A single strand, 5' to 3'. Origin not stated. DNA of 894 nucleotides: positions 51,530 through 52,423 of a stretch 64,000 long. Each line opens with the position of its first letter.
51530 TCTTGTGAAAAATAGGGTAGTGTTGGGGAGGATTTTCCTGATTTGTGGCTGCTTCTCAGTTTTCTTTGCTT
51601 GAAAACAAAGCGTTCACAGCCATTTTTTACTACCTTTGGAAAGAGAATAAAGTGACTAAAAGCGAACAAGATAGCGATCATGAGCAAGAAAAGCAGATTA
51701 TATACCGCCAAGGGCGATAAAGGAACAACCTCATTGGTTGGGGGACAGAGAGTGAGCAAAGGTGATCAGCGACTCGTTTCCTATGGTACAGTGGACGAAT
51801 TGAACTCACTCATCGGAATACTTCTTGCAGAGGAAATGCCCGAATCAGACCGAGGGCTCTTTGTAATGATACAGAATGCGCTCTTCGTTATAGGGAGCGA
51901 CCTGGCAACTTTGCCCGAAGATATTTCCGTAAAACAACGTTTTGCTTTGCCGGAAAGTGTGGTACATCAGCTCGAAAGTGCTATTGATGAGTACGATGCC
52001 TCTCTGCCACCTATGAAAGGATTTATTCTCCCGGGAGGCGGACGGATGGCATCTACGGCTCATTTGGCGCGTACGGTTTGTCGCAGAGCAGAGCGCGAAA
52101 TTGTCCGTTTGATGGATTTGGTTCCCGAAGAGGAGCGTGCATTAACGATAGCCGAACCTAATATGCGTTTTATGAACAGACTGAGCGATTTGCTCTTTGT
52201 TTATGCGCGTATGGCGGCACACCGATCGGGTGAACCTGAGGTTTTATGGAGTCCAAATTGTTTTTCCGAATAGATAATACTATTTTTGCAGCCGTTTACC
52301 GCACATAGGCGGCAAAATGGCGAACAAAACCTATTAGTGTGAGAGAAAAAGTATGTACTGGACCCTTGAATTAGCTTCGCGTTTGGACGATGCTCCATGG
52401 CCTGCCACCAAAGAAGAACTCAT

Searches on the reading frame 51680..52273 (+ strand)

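Call 63: search_protein_families(library=pfam, proteins=[window:51680-52273:+], max_evalue=0.0001)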
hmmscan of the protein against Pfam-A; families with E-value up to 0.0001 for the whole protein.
window:51680-52273:+ (197 aa): 1 family
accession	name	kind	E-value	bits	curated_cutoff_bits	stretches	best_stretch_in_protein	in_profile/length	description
PF01923.23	Cob_adeno_trans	-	5.6e-54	183.2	24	1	7-179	1-171/171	Cobalamin adenosyltransferase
